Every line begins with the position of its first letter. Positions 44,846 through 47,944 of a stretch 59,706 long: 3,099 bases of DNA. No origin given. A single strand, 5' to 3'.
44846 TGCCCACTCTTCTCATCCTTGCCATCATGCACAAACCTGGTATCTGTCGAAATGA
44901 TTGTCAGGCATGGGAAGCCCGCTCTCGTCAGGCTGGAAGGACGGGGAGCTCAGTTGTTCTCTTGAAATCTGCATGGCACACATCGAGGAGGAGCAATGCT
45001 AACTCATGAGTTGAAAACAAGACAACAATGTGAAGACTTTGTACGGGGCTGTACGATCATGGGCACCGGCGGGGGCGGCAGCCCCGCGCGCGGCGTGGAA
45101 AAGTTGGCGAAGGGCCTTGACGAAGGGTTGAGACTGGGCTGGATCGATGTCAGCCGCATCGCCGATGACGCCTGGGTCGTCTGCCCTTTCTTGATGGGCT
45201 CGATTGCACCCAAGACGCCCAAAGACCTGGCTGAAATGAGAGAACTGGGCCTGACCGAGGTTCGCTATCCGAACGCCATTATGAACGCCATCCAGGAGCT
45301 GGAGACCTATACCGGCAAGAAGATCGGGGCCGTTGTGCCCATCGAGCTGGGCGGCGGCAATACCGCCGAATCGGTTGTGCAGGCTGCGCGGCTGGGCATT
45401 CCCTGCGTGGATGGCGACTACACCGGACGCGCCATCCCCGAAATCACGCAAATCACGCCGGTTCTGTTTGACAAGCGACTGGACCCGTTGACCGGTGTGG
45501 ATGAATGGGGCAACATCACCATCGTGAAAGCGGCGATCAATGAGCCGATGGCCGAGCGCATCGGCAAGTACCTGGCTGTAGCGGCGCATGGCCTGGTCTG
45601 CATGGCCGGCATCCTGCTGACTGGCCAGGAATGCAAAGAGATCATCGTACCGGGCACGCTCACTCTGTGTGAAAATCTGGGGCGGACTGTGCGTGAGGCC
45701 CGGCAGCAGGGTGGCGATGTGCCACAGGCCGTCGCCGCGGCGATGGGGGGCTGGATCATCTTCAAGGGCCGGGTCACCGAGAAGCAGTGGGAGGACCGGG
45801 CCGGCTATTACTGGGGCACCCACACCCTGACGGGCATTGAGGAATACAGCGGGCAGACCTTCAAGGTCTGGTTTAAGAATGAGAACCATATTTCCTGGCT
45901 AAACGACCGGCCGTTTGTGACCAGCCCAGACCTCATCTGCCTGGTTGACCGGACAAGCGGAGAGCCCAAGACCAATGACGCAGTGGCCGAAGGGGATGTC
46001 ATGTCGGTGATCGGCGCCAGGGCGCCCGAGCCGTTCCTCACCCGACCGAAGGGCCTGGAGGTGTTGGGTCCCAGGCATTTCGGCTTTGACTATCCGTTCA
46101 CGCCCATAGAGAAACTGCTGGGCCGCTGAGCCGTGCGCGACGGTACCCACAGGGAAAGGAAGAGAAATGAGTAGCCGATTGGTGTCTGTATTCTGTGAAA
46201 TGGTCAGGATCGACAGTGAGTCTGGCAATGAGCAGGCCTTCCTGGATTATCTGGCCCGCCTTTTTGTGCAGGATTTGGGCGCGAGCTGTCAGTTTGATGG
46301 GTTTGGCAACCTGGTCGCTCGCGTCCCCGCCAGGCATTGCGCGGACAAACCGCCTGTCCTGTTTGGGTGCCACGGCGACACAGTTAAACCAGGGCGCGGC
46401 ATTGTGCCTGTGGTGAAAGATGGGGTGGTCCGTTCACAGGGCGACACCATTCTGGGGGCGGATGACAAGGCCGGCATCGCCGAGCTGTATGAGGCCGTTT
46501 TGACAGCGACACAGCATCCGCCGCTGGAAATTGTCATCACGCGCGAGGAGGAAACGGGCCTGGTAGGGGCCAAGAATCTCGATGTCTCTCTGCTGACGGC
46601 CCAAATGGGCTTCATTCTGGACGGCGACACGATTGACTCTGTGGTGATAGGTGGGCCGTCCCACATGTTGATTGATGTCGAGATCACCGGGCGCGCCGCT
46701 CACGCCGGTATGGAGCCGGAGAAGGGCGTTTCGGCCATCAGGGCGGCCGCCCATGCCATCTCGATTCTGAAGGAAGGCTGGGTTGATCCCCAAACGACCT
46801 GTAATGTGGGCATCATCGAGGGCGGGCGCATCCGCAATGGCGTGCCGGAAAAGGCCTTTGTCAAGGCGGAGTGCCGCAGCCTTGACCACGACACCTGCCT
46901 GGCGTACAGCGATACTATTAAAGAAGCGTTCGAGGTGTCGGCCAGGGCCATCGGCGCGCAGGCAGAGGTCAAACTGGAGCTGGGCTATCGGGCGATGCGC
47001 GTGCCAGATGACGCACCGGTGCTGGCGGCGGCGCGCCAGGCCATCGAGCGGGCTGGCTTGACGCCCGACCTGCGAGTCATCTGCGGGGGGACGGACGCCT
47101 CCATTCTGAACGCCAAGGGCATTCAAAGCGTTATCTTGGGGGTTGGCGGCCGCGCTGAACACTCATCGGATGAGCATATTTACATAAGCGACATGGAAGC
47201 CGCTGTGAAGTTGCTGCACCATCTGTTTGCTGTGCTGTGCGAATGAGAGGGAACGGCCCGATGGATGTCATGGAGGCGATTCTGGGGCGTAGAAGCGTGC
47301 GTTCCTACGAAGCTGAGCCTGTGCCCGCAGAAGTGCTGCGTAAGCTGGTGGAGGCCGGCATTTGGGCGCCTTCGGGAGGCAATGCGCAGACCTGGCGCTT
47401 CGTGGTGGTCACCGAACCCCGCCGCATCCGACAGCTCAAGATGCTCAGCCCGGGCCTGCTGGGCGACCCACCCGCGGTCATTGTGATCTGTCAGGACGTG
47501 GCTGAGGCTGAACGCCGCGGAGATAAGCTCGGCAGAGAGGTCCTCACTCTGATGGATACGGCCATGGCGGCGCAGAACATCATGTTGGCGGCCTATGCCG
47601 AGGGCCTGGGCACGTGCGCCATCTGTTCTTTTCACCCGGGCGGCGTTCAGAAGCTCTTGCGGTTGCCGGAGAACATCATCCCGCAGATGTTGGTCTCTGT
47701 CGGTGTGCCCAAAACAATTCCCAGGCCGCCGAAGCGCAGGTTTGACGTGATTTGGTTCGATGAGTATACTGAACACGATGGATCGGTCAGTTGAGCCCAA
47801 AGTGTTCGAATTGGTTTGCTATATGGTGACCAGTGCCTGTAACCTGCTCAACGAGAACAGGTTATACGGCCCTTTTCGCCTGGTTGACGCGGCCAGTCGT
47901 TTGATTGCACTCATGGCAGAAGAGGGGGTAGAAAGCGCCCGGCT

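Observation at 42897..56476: Undescribed PucR-controlled catabolic system: DUF917 + M20 + nitroreductase + DUF6092 + Dpp-type ABC + two M29-fold enzymes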

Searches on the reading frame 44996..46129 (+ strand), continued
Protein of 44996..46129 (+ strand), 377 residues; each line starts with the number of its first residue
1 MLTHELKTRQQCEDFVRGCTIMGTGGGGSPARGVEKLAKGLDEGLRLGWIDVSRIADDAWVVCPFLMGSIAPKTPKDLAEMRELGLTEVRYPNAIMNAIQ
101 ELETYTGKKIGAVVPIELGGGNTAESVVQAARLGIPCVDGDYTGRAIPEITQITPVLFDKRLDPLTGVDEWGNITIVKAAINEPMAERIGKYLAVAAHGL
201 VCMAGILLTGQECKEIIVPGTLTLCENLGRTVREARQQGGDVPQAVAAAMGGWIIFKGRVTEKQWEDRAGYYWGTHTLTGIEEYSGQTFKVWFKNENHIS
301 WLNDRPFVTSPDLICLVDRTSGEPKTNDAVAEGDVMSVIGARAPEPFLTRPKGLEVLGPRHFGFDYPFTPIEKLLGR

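Call 75: fold_search(model_id=the predicted structure, library=pdb)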
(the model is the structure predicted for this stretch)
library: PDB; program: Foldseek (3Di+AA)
matches with E <= 10: 453; with E <= 0.001: 2
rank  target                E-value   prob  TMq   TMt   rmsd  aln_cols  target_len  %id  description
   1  2o3i_A                1.4e-21  1.00  0.75  0.75   4.5       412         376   20  X-ray Crystal Structure of Protein CV_3147 from Chromobacterium violaceum. Northeast Structural Genomics Consortium Ta (released 2006-12-12)
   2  2o3i_B                1.6e-21  1.00  0.74  0.75   4.7       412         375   20  X-ray Crystal Structure of Protein CV_3147 from Chromobacterium violaceum. Northeast Structural Genomics Consortium Ta (released 2006-12-12)
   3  7v9r_D                1.1e-01  0.03  0.10  0.08  21.0       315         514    8  Crystal Structure of the heptameric EcHsp60 (released 2022-08-31)
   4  3r23_B                1.6e-01  0.08  0.11  0.13  16.2       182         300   13  Crystal Structure of D-alanine--D-Alanine Ligase from Bacillus anthracis (released 2011-03-30)
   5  9d02_B                2.0e-01  0.07  0.10  0.12  14.2       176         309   10  Co-crystal structure of circularly permuted human taspase-1 bound to ligand SMDC1014883 (2R)-4-(ethenesulfonyl)-1-{[3- (released 2025-08-13)
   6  6lbu_A                2.3e-01  0.06  0.07  0.12  12.6       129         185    8  Crystal structure of yeast Stn1 and Ten1 (released 2020-07-15)
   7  8qhd_C                2.4e-01  0.03  0.09  0.03  21.9       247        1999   12  Hantaan virus polymerase in hexameric state (released 2024-03-27)
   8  3otl_A                2.7e-01  0.03  0.08  0.14  15.6       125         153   10  Three-dimensional Structure of the putative uncharacterized protein from Rhizobium leguminosarum at the resolution 1.9 (released 2010-09-22)
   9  9d04_B                3.7e-01  0.06  0.11  0.13  15.0       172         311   10  CO-CRYSTAL STRUCTURE OF CIRCULARLY PERMUTED HUMAN TASPASE-1 BOUND TO LIGAND SMDC994967 1-(ETHENESULFONYL)-4-{[4- (TRIF (released 2025-08-13)
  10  4ql9_D                4.1e-01  0.08  0.14  0.25  12.0       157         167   13  Crystal structure of C-terminus truncated Alkylhydroperoxide Reductase subunit C (AhpC1-182) from E. coli (released 2014-09-24)
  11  7lum_B                4.1e-01  0.04  0.13  0.10  20.5       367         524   12  Human TRiC in ATP/AlFx closed state (released 2021-03-03)
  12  8k42_U                4.4e-01  0.08  0.11  0.08  11.6       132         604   11  Structure of full Banna virus (released 2024-03-27)
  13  8r06                  4.7e-01  0.08  0.11  0.06   8.3       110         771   10  CRYSTAL STRUCTURE OF THERMOANAEROBACTERIUM XYLANOLYTICUM GH116 BETA-GLUCOSIDASE WITH A COVALENTLY BOUND CYCLOPHELLITOL A (released 2023-11-22)
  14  9d02_A                4.7e-01  0.04  0.10  0.12  14.2       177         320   11  Co-crystal structure of circularly permuted human taspase-1 bound to ligand SMDC1014883 (2R)-4-(ethenesulfonyl)-1-{[3- (released 2025-08-13)
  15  6uk5_A                5.0e-01  0.08  0.10  0.15  14.7       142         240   10  Structure of SAM bound CalS10, an amino pentose methyltransferase from Micromonospora echinaspora involved in calichea (released 2020-10-07)
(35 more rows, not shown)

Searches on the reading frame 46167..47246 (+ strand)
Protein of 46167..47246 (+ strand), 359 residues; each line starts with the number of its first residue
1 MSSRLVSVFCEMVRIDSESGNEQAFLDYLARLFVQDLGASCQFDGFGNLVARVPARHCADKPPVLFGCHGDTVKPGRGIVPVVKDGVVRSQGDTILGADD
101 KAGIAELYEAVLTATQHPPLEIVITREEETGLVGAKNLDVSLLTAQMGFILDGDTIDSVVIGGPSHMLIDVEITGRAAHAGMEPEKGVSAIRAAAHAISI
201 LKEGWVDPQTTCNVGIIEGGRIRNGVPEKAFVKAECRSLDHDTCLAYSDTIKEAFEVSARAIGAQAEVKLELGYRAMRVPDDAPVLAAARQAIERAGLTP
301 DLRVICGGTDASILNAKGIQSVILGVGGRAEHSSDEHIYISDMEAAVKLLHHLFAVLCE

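Call 3: search_protein_families(library=pfam, proteins=[window:46167-47246:+], max_evalue=0.01)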
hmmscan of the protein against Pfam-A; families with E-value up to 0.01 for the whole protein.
window:46167-47246:+ (359 aa): 4 families
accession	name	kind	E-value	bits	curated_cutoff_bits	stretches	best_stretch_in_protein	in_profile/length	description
PF07687.19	M20_dimer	-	4.6e-20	72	21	1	170-256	10-100/107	Peptidase dimerisation domain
PF01546.33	Peptidase_M20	-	1.2e-16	61.7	24.6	1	66-353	2-203/206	Peptidase family M20/M25/M40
PF05343.19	Peptidase_M42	-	2e-08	34.1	23.2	1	306-349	247-292/292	M42 glutamyl aminopeptidase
PF04389.22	Peptidase_M28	-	7.3e-05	23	21.3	1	48-138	1-76/193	Peptidase family M28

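Call 4: search_protein_families(library=ncbifam, proteins=[window:46167-47246:+], max_evalue=0.01)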
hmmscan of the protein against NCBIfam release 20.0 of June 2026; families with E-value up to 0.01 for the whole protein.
window:46167-47246:+ (359 aa): 50 families (the best 25 are shown)
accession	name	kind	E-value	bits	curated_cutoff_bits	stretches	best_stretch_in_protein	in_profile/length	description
TIGR01883.1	PepT-like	hypoth_equivalog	9e-83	278.2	274.25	1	4-349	1-355/361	peptidase T-like protein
NF003976.0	PRK05469.1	subfamily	2.4e-36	125.4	255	1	85-355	127-403/409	tripeptide aminopeptidase PepT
NF009920.0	PRK13381.1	subfamily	1.6e-27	96.4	293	1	82-354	127-405/412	peptidase T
TIGR01910.1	DapE-ArgE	subfamily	7.1e-25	88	217.6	1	80-348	90-372/373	ArgE/DapE family deacylase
TIGR01892.1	AcOrn-deacetyl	equivalog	8.5e-23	81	297.7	1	98-352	98-363/365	acetylornithine deacetylase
NF004788.0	PRK06133.1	subfamily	1.3e-22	80.4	349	1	7-347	48-403/417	glutamate carboxypeptidase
NF005602.0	PRK07338.1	equivalog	3.3e-22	78.6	357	1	64-346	97-388/409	hydrolase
TIGR01893.1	aa-his-dipept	subfamily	6.3e-22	77.9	343.75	1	3-175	4-186/478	beta-Ala-His dipeptidase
NF005710.0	PRK07522.1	subfamily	8.1e-21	74.6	412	1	41-357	51-388/391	acetylornithine deacetylase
NF006404.0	PRK08652.1-2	equivalog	1.1e-19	70.5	348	1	4-353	2-324/332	acetylornithine deacetylase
TIGR01882.1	peptidase-T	equivalog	3.6e-19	68.9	285.75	1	87-351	130-400/410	peptidase T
NF006399.0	PRK08651.1-2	equivalog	2e-18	66.6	381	2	2-205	3-217/405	succinyl-diaminopimelate desuccinylase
TIGR01891.1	amidohydrolases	subfamily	2.1e-18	66.6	153.75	1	169-317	175-330/366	amidohydrolase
NF006365.0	PRK08588.1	subfamily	1.7e-17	63.8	289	1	6-353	10-376/383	succinyl-diaminopimelate desuccinylase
NF006400.0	PRK08651.1-3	equivalog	4.4e-17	62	374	1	55-355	77-404/410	succinyl-diaminopimelate desuccinylase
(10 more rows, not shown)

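Call 39: search_solved_structures(query=window:46167-47246:+, max_evalue=1e-10)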
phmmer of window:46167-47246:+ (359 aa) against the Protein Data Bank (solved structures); distinct sequences matched with E-value up to 1e-10: 5.
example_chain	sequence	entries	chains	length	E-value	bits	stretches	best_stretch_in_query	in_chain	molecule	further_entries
3gb0_A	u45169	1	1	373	1.6e-66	228.2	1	3-349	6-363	Peptidase T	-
3rza_A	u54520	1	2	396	4.1e-62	213.7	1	3-345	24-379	tripeptidase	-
1fno_A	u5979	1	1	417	6.9e-21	78.2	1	87-352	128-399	PEPTIDASE T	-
1vix_A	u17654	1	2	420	3.2e-20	75.9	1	87-352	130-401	Peptidase T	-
3ife_A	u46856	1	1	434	5e-13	52.3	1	87-350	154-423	Peptidase T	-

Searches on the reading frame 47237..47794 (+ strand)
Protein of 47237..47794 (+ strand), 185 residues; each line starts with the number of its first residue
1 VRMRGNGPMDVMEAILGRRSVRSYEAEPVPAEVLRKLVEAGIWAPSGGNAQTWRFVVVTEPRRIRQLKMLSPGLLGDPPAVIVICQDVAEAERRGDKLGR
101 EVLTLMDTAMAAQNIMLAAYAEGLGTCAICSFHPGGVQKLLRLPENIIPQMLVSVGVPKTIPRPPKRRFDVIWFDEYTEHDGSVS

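Call 3: search_protein_families(library=pfam, proteins=[window:47237-47794:+], max_evalue=0.01)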
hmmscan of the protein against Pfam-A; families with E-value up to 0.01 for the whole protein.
window:47237-47794:+ (185 aa): 2 families
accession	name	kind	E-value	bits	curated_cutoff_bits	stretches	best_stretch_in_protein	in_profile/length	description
PF00881.29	Nitroreductase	-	1.6e-32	113.5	23.5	2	15-65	1-50/167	Nitroreductase family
PF14512.11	TM1586_NiRdase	-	3.4e-08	33.8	27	0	10-37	1-28/215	Putative TM nitroreductase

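Call 4: search_protein_families(library=ncbifam, proteins=[window:47237-47794:+], max_evalue=0.01)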
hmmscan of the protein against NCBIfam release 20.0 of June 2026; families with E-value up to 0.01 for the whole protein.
window:47237-47794:+ (185 aa): 11 families
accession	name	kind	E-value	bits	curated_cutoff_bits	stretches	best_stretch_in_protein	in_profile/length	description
TIGR02476.1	BluB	equivalog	4.9e-23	81.6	150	2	10-66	8-64/205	5,6-dimethylbenzimidazole synthase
NF008033.1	PRK10765.1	equivalog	1.7e-15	57.1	223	1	10-172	3-175/240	oxygen-insensitive NADPH nitroreductase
NF009810.0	PRK13294.1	equivalog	1.4e-14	53.9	304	2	12-66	255-310/449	coenzyme F420-0:L-glutamate ligase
TIGR03553.1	F420_FbiB_CTERM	equivalog_domain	1.4e-13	51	249.55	2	13-70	1-59/194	F420 biosynthesis protein FbiB, C-terminal domain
NF003768.0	PRK05365.1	equivalog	4.8e-09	36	152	1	18-73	21-77/200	malonic semialdehyde reductase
NF047509.1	Rv3131_FMN_oxido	subfamily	3.1e-07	30.2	199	1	37-59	2-24/319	Acg family FMN-binding oxidoreductase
NF008088.0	PRK10828.1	equivalog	4.2e-07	29.7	183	1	9-70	1-62/183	NAD(P)H nitroreductase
NF005901.0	PRK07877.1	equivalog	0.00016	20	476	1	20-60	363-403/722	Rv1355c family protein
NF011424.0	PRK14851.1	subfamily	0.00017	19.7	1170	1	21-57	315-351/679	hypothetical protein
TIGR03605.1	antibiot_sagB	domain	0.00028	20.4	78.4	1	102-147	117-162/173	SagB family peptide dehydrogenase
NF008275.0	PRK11053.1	equivalog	0.0018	17.8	227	0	9-60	1-53/217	oxygen-insensitive NAD(P)H nitroreductase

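Call 20: search_solved_structures(query=window:47237-47794:+, max_evalue=0.001, show_alignments=3)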
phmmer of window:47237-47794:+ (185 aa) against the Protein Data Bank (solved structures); distinct sequences matched with E-value up to 0.001: 57.
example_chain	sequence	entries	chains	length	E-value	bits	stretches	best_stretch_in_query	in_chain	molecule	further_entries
8uc3_A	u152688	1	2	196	9e-31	109.9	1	13-169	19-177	Albonoursin synthase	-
9exv_A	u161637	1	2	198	2.5e-26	95.4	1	11-172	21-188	Nitroreductase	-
8cqt_A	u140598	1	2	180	1.1e-19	73.8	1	7-167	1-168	Putative NADH dehydrogenase/NAD(P)H nitroreductase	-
3m5k_A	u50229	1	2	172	1.5e-18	70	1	10-171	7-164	Putative NADH dehydrogenase/NAD(P)H nitroreductase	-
3g14_A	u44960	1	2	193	1.9e-18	69.7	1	9-171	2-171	Nitroreductase family protein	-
3h4o_A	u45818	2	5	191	1.7e-17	66.7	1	9-168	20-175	NITROREDUCTASE FAMILY PROTEIN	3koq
4dn2_A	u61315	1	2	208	3.2e-17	65.7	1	9-167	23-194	Nitroreductase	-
1nox_A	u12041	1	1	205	6.2e-16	61.5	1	9-94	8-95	NADH OXIDASE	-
3kwk_A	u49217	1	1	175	7e-16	61.4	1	11-171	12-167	Putative NADH dehydrogenase/NAD(P)H nitroreductase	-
3ge5_A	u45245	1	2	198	5.8e-15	58.4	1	16-170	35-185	putative NAD(P)H:FMN oxidoreductase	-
4g8s_A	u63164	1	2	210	6.8e-15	58.2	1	9-160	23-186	Nitroreductase family protein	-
3gfa_A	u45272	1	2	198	2.1e-14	56.6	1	12-75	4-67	Putative nitroreductase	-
5hdj_A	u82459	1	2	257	3.4e-14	55.9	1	10-179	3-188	NfrA1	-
3e10_A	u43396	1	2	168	6.9e-14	54.9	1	12-170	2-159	Putative NADH Oxidase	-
3gr3_A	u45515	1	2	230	1.1e-12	50.9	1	6-60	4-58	Nitroreductase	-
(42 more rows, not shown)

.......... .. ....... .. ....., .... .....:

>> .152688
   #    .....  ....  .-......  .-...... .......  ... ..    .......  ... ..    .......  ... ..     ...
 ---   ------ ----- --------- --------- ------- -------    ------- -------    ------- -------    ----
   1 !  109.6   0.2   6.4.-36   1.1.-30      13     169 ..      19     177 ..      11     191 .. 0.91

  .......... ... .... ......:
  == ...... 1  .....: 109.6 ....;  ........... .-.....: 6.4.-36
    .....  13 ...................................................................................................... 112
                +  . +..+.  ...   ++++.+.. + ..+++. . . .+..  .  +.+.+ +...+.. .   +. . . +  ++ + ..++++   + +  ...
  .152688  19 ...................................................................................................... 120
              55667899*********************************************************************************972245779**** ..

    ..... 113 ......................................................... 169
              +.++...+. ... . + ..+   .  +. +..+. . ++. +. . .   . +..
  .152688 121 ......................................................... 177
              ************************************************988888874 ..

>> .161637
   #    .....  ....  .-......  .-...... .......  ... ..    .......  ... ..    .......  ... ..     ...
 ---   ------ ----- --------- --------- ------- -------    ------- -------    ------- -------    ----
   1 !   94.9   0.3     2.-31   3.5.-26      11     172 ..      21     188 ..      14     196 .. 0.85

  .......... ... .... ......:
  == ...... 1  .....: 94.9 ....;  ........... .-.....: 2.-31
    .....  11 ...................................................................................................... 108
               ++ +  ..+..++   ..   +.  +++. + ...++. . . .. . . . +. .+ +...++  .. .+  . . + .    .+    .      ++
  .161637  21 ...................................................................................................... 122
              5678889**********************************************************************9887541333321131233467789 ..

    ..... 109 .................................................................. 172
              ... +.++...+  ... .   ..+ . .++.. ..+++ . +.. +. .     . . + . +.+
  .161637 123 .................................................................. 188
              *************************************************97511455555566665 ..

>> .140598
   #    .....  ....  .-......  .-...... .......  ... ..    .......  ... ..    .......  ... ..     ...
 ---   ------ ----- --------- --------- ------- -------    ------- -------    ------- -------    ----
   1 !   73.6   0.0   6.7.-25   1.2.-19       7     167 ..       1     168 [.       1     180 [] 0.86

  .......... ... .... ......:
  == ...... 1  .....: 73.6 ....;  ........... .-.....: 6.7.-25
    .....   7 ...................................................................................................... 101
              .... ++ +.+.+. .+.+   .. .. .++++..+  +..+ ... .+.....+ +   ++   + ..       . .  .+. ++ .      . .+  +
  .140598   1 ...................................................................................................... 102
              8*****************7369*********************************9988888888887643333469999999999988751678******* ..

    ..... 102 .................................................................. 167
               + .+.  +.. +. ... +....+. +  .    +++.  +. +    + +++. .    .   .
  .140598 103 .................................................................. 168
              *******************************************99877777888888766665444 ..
